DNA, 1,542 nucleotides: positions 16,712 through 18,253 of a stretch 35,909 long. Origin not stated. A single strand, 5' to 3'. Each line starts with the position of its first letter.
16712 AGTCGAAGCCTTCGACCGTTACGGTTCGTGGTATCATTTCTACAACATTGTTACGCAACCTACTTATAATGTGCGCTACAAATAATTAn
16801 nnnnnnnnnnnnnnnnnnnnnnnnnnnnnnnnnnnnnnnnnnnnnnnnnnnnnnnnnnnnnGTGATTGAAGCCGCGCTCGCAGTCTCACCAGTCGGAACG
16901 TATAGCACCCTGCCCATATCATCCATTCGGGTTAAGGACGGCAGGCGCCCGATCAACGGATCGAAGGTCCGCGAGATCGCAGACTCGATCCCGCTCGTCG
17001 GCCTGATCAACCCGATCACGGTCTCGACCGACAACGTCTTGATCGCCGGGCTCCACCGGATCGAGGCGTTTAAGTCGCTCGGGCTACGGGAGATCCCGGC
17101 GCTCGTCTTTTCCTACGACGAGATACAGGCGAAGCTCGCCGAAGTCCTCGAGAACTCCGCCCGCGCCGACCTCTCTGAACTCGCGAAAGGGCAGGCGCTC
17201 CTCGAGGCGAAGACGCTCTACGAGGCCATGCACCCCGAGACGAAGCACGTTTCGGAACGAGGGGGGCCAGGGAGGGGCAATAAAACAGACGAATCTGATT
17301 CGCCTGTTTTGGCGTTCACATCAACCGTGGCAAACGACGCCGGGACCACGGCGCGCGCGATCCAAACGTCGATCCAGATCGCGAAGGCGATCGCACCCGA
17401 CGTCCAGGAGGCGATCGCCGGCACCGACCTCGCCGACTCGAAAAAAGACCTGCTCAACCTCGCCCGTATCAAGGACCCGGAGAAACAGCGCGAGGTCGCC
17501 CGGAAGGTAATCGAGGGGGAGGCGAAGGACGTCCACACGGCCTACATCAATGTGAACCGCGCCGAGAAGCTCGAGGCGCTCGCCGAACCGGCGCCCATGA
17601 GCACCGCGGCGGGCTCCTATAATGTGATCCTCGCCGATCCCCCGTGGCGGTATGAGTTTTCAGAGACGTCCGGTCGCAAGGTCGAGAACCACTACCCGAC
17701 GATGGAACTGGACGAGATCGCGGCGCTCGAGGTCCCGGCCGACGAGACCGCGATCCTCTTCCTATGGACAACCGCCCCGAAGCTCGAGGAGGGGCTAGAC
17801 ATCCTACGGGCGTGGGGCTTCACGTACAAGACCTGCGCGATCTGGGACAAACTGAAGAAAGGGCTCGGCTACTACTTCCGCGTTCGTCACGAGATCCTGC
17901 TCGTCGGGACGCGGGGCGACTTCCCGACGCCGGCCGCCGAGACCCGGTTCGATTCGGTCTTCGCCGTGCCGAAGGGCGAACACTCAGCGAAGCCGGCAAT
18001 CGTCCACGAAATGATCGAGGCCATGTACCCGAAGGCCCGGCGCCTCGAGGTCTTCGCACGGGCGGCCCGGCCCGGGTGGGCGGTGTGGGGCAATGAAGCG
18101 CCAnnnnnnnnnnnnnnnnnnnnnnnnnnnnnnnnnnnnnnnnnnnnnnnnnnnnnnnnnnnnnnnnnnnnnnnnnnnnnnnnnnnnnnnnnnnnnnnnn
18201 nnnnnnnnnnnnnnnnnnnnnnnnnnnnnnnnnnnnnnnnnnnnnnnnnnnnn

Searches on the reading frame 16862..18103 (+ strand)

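Call 71: search_protein_families(library=pfam, max_evalue=0.001, proteins=[window:16862-18103:+])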
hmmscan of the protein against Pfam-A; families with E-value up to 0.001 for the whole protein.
window:16862-18103:+ (414 aa): 2 families
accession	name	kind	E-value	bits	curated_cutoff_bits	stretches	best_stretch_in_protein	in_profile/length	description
PF05063.20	MT-A70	-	1.6e-26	93.7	23.9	1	253-412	1-172/172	MT-A70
PF02195.25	ParB_N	-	2.6e-06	27.8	26.3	1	26-98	17-93/95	ParB N-terminal domain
